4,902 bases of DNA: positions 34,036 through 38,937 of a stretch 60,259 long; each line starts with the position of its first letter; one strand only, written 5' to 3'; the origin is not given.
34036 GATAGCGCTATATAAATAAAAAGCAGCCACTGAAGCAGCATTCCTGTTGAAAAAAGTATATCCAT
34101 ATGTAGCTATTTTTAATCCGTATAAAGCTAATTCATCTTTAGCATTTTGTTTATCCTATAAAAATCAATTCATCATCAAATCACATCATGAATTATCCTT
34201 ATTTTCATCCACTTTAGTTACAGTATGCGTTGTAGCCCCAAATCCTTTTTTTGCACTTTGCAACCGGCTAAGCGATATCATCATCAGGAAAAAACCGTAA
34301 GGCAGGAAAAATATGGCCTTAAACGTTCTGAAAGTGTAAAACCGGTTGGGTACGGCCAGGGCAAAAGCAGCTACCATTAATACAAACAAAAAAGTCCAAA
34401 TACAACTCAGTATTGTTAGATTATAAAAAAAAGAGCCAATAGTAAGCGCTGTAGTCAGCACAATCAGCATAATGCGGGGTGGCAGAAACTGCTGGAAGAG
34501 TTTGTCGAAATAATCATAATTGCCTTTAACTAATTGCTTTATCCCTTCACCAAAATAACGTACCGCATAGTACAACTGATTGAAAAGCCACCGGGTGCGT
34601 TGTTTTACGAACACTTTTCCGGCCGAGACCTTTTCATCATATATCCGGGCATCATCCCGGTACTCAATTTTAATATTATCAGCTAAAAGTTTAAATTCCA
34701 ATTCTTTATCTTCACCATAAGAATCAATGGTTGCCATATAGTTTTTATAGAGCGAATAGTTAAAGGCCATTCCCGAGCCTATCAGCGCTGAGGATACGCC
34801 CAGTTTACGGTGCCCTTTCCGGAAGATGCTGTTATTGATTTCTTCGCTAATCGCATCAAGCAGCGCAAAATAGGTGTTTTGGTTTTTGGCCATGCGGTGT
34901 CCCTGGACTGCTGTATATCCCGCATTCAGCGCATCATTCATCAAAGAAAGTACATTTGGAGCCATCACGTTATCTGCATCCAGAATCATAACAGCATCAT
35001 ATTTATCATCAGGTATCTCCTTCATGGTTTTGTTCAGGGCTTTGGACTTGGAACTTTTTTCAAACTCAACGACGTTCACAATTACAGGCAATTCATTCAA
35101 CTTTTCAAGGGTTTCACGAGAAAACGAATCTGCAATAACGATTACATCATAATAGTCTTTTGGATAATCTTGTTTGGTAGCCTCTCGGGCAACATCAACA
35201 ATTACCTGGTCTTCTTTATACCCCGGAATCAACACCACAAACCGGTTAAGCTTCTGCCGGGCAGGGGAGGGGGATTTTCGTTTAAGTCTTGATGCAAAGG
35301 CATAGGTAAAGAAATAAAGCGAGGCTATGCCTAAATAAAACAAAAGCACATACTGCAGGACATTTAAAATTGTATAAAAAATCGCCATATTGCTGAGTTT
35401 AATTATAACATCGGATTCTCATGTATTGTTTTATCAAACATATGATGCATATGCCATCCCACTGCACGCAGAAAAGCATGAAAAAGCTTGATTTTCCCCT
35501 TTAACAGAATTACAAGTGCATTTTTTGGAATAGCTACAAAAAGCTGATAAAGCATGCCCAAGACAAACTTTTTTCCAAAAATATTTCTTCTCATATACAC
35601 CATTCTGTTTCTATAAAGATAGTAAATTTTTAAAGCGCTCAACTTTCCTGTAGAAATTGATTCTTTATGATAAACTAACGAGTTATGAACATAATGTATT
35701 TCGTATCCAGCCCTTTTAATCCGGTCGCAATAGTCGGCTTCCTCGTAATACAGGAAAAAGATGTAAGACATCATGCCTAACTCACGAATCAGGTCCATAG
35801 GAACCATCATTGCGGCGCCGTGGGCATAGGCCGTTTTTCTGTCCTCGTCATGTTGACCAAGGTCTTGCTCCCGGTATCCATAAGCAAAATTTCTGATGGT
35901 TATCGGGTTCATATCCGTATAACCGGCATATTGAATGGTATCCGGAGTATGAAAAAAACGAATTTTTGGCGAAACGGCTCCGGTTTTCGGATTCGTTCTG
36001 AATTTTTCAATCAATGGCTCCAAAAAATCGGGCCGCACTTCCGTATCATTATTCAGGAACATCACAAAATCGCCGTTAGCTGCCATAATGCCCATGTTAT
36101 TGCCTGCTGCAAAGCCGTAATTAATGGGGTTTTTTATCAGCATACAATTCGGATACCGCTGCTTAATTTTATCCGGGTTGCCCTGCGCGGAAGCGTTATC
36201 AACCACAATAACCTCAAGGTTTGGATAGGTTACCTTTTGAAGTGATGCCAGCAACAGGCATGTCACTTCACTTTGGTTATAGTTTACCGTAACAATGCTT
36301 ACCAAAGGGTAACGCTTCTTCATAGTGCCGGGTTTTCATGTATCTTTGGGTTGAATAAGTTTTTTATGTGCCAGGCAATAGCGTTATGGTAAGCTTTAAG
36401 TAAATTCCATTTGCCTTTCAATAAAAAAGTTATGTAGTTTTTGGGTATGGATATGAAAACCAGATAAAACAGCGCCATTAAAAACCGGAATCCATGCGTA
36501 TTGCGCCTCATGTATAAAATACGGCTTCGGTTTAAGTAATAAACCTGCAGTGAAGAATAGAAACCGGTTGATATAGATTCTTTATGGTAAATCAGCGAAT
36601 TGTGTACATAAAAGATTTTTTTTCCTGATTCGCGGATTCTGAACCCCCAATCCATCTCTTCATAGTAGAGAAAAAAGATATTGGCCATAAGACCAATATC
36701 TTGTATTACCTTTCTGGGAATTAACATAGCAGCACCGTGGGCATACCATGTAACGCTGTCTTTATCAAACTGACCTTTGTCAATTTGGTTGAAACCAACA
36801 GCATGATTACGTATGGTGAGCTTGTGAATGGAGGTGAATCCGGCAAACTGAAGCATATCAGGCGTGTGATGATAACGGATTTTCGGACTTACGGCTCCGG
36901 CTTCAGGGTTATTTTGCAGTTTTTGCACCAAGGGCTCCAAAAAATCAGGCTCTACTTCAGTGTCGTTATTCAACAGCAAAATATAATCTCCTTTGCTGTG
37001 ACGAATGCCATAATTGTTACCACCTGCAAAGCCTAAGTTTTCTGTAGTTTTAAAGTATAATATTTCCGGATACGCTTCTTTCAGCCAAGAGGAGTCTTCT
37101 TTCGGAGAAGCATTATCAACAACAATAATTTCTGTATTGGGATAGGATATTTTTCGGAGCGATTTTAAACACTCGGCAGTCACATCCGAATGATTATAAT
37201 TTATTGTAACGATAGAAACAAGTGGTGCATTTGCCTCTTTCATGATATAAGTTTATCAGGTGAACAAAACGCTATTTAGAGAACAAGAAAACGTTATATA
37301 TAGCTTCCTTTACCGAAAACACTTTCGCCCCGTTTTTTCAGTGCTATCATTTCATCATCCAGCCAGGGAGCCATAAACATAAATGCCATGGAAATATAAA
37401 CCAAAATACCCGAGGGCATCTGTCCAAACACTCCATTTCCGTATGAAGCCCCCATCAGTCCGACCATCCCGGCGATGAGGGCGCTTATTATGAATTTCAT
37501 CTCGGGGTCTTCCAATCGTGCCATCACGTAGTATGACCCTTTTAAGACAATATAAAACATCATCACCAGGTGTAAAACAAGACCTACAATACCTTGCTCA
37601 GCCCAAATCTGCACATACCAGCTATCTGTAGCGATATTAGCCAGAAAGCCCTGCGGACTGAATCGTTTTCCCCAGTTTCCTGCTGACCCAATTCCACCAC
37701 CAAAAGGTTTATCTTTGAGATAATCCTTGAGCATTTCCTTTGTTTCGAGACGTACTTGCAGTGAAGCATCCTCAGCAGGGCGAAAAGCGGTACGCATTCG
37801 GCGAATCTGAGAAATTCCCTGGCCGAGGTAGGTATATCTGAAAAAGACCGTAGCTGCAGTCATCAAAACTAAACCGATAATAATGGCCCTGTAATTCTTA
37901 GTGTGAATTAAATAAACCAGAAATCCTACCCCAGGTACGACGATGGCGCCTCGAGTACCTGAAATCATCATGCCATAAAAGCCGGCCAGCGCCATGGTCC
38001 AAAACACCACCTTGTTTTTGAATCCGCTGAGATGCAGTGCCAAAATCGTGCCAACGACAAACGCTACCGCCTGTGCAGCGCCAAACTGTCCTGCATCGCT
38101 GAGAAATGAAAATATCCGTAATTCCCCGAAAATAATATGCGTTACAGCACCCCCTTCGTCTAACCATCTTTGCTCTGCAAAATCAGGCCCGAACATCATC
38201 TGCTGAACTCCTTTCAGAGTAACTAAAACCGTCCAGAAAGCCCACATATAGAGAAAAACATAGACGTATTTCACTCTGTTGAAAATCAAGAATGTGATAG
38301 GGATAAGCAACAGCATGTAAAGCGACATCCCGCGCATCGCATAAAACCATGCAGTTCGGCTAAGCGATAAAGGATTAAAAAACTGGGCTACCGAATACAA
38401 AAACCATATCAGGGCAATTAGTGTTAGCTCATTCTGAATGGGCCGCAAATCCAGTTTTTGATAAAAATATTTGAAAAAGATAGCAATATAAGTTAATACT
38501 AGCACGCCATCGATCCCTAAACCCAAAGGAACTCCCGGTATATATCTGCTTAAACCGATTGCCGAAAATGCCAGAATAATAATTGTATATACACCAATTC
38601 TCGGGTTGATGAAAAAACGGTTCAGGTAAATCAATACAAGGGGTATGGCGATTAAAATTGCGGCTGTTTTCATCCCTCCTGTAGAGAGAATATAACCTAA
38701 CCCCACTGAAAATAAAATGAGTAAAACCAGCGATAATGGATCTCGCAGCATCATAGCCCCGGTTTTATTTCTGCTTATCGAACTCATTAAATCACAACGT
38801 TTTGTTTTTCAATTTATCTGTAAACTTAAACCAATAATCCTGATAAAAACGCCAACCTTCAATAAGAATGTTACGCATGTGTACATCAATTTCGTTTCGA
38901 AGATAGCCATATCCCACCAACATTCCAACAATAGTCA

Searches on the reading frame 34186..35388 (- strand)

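Call 8: search_protein_families(library=pfam, proteins=[window:34186-35388:-], max_evalue=0.001)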
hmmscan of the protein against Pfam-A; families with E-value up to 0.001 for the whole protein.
window:34186-35388:- (400 aa): 3 families
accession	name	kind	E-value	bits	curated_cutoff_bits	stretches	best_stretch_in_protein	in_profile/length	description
PF13641.12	Glyco_tranf_2_3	-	4.8e-25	89.4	27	1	50-269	3-229/230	Glycosyltransferase like family 2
PF13632.12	Glyco_trans_2_3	-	1.3e-19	71.2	27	1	133-343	2-197/198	Glycosyl transferase family group 2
PF00535.33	Glycos_transf_2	-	1.5e-12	48.2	23.3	1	52-216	2-166/168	Glycosyl transferase family 2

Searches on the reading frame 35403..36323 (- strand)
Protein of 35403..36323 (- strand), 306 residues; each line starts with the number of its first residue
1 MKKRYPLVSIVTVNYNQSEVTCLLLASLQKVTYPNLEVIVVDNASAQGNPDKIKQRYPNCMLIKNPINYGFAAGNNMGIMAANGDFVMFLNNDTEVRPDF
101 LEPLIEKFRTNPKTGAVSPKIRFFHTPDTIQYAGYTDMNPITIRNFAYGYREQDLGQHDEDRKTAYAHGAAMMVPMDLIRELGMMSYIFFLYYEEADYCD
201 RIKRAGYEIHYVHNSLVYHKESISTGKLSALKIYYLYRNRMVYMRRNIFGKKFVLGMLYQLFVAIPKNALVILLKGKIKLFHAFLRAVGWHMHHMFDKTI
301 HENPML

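Call 8: search_protein_families(library=pfam, proteins=[window:35403-36323:-], max_evalue=0.001)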
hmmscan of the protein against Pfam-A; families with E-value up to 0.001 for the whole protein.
window:35403-36323:- (306 aa): 4 families
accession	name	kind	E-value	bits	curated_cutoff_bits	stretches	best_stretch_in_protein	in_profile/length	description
PF00535.33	Glycos_transf_2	-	1.1e-24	87.7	23.3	1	9-181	1-166/168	Glycosyl transferase family 2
PF13641.12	Glyco_tranf_2_3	-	2.2e-13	51.2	27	1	8-222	3-214/230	Glycosyltransferase like family 2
PF13632.12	Glyco_trans_2_3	-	8.2e-07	29.5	27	1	86-238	1-142/198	Glycosyl transferase family group 2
PF10111.15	Glyco_tranf_2_2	-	5.1e-06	26.6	27.3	1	28-122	20-125/276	Glycosyltransferase like family 2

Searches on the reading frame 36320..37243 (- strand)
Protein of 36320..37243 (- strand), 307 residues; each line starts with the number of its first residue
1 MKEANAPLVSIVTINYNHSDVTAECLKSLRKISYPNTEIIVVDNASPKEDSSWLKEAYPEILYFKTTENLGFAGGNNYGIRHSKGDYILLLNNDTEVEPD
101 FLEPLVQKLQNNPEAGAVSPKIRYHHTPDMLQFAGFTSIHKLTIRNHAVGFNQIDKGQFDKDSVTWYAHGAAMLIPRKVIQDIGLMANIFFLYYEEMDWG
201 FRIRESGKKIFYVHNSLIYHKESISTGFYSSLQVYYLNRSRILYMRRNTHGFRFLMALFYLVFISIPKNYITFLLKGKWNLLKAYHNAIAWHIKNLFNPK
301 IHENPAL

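Call 8: search_protein_families(library=pfam, proteins=[window:36320-37243:-], max_evalue=0.001)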
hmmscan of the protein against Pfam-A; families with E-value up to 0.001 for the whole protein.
window:36320-37243:- (307 aa): 4 families
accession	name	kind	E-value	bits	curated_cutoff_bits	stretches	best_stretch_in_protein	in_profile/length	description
PF00535.33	Glycos_transf_2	-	2.8e-29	102.7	23.3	1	10-123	1-117/168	Glycosyl transferase family 2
PF13641.12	Glyco_tranf_2_3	-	1.1e-16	62.1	27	1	9-230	3-215/230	Glycosyltransferase like family 2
PF13632.12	Glyco_trans_2_3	-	7.1e-11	42.7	27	1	87-266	1-171/198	Glycosyl transferase family group 2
PF10111.15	Glyco_tranf_2_2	-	6.4e-07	29.6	27.3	1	23-136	16-139/276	Glycosyltransferase like family 2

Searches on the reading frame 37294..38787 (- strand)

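Call 8: search_protein_families(library=pfam, proteins=[window:37294-38787:-], max_evalue=0.001)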
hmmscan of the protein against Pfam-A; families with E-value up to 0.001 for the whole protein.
window:37294-38787:- (497 aa): 1 family
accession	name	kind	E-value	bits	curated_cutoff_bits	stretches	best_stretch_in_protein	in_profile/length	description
PF04932.20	Wzy_C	-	6.7e-13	49.1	31.7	1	266-406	3-148/149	O-Antigen ligase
